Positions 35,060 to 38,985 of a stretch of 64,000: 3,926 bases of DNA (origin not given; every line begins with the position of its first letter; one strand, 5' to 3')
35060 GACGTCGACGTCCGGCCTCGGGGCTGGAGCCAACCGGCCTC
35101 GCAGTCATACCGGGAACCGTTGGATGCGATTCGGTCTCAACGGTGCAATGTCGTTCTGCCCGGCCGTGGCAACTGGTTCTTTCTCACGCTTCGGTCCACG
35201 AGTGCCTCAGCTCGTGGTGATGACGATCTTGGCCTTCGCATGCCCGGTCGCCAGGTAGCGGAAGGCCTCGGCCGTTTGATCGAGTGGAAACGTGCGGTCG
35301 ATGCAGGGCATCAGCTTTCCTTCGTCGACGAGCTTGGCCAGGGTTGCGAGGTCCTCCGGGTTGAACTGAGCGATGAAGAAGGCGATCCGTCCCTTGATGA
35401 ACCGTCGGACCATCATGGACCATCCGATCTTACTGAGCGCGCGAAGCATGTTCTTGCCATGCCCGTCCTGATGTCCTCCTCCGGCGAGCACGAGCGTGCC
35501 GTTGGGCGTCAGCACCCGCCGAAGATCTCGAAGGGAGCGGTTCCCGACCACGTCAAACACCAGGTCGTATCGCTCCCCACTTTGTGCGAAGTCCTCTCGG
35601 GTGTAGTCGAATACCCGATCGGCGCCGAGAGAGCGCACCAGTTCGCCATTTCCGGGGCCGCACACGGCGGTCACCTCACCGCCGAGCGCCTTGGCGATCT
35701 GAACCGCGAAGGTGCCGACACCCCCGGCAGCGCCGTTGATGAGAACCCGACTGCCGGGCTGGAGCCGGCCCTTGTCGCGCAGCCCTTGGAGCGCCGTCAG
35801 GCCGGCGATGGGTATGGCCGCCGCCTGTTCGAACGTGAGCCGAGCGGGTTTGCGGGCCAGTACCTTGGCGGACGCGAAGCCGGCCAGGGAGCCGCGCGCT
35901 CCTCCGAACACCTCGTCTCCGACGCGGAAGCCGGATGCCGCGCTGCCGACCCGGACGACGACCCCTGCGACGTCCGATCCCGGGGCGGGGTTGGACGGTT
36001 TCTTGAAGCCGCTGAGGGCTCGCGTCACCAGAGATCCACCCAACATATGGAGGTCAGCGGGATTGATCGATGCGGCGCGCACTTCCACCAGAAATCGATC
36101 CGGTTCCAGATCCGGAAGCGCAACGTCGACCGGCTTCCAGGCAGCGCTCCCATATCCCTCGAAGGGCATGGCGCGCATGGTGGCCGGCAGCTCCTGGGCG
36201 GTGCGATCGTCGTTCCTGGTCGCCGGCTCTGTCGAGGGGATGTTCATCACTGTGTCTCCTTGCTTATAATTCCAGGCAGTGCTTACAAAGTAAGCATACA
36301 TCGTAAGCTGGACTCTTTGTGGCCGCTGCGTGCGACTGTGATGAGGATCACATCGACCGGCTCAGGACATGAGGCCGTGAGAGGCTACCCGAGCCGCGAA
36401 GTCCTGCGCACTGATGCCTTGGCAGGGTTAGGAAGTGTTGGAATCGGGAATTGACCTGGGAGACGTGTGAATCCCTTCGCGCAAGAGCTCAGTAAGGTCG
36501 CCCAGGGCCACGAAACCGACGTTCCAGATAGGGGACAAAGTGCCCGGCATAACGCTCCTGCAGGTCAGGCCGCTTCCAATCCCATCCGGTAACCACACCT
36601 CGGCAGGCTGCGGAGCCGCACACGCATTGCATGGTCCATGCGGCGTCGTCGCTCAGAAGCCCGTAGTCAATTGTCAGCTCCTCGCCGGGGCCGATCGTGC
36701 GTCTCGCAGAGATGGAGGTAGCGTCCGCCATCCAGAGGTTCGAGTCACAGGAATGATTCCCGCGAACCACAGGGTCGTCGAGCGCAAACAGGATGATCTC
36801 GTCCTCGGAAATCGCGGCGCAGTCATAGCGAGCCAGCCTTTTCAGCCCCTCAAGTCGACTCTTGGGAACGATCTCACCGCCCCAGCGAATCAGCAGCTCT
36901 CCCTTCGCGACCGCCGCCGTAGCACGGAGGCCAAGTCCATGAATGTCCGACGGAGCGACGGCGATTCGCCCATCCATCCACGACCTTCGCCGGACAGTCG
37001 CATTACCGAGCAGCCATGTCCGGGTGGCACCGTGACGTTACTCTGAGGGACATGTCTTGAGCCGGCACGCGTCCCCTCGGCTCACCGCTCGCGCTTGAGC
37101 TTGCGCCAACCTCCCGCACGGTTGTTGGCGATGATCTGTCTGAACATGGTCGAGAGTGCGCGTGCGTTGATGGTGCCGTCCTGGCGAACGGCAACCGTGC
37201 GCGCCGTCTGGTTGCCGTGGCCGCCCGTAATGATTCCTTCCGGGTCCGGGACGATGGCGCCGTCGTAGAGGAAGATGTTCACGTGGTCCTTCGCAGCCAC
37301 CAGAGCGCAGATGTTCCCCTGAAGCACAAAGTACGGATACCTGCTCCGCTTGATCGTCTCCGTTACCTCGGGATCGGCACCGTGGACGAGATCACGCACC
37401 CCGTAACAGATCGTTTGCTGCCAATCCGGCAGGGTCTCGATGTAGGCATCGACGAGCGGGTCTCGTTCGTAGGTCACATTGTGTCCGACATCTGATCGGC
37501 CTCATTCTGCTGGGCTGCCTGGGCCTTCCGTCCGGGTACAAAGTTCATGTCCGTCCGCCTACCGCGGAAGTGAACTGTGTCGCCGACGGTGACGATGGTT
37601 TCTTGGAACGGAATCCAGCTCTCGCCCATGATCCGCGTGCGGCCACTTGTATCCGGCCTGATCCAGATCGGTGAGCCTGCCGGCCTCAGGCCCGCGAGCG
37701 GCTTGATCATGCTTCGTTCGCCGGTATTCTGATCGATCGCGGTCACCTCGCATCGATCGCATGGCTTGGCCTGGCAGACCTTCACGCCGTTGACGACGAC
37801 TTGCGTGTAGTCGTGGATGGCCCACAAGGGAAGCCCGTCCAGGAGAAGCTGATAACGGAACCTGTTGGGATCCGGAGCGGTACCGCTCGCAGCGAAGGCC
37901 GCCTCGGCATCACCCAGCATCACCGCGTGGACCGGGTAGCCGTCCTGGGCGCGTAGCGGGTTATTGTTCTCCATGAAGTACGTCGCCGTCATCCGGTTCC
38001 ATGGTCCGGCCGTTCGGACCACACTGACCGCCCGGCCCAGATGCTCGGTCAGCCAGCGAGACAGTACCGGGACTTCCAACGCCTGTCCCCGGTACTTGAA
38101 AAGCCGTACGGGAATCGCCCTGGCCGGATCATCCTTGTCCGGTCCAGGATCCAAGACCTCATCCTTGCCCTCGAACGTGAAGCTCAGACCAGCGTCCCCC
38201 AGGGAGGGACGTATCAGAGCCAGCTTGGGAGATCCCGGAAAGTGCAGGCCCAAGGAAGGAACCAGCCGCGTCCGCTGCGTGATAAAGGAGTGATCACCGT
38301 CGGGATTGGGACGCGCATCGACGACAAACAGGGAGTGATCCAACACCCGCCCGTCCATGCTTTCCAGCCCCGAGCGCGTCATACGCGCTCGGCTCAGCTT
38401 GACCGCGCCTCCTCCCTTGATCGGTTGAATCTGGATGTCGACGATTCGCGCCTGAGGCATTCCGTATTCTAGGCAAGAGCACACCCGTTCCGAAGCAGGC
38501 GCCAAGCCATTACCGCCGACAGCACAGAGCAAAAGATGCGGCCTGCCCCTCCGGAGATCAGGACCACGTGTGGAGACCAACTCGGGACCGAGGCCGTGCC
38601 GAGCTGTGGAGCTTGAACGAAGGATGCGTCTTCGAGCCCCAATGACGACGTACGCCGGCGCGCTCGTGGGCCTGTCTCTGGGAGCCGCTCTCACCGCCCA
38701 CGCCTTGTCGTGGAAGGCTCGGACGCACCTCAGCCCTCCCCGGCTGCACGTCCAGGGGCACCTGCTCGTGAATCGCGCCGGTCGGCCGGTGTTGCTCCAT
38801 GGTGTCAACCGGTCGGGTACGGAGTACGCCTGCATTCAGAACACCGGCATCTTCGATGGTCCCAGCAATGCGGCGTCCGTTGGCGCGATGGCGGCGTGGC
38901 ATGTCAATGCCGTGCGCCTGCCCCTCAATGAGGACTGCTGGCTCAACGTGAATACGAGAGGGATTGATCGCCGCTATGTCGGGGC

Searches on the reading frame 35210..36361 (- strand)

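Call 43: search_protein_families(library=pfam, proteins=[window:35210-36361:-], max_evalue=0.0001)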
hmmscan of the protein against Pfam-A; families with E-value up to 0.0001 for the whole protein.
window:35210-36361:- (384 aa): 3 families
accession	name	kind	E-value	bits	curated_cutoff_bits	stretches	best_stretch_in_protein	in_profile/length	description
PF13602.12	ADH_zinc_N_2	-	8.8e-30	104.8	27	1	245-381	1-134/134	Zinc-binding dehydrogenase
PF00107.32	ADH_zinc_N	-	3.8e-16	59.7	31.8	1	214-303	1-97/129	Zinc-binding dehydrogenase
PF08240.17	ADH_N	-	2.8e-12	47.3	23.5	1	87-152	2-61/104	Alcohol dehydrogenase GroES-like domain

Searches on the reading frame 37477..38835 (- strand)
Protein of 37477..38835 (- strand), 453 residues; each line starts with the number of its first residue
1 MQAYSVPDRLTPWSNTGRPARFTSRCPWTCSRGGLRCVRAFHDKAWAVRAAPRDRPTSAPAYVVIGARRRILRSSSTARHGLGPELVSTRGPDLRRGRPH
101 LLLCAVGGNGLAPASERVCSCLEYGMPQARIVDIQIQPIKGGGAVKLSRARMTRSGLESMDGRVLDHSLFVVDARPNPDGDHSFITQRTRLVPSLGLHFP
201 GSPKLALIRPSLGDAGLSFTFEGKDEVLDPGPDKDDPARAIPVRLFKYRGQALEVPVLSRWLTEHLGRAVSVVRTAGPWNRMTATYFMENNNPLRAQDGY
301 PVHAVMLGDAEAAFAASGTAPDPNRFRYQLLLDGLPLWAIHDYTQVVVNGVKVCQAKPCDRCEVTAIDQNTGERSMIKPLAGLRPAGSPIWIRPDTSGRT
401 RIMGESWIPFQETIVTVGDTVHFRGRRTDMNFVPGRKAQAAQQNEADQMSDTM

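Call 43: search_protein_families(library=pfam, proteins=[window:37477-38835:-], max_evalue=0.0001)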
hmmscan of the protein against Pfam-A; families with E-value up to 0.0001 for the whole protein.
window:37477-38835:- (453 aa): 1 family
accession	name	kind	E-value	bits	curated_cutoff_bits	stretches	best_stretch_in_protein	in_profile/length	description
PF03476.21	MOSC_N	-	7.9e-06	26.1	25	1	129-268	2-118/119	MOSC N-terminal beta barrel domain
